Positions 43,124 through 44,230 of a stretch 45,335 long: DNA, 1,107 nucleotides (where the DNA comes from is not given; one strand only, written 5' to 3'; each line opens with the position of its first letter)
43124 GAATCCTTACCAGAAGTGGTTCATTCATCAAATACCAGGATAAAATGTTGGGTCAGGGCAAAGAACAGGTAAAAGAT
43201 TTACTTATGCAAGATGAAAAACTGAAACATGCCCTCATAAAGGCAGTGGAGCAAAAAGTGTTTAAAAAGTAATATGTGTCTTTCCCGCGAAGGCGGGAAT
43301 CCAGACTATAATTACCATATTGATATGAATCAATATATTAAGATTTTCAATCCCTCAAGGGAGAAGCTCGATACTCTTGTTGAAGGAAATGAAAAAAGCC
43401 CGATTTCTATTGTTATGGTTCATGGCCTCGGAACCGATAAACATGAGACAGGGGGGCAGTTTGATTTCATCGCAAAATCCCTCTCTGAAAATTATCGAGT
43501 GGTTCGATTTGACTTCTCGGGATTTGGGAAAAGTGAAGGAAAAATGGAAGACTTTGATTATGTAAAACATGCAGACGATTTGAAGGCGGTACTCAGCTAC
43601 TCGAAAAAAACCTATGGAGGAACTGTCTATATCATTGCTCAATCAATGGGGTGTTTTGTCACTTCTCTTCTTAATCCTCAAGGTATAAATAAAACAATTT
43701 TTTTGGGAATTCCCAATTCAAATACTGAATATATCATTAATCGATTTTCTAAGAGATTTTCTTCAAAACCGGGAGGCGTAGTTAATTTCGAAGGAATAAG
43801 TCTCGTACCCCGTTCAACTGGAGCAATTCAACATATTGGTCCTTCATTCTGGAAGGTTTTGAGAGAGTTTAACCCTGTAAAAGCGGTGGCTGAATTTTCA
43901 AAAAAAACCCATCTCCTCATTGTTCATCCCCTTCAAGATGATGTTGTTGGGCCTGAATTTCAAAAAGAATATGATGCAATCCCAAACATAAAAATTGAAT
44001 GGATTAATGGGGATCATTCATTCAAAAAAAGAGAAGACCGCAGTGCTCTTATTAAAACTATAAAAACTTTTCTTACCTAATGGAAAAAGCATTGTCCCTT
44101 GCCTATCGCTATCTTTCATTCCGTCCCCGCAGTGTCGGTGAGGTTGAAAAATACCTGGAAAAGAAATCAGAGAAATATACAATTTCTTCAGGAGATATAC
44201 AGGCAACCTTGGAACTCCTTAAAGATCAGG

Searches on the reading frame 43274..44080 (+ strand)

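Call 56: search_protein_families(library=pfam, proteins=[window:43274-44080:+], max_evalue=0.01)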
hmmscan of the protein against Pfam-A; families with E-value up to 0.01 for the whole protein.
window:43274-44080:+ (268 aa): 4 families
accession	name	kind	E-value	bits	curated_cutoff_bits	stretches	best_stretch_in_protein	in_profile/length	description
PF00561.26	Abhydrolase_1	-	2.7e-11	44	25.8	1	46-148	3-110/245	alpha/beta hydrolase fold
PF12146.15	Hydrolase_4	-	1.5e-09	38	27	1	46-132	7-92/239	Serine aminopeptidase, S33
PF12697.13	Abhydrolase_6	-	9e-09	36.7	26.3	1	46-140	1-94/217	Alpha/beta hydrolase family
PF20408.4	Abhydrolase_11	-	2.2e-05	24.8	27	0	45-147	4-108/193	Alpha/beta hydrolase domain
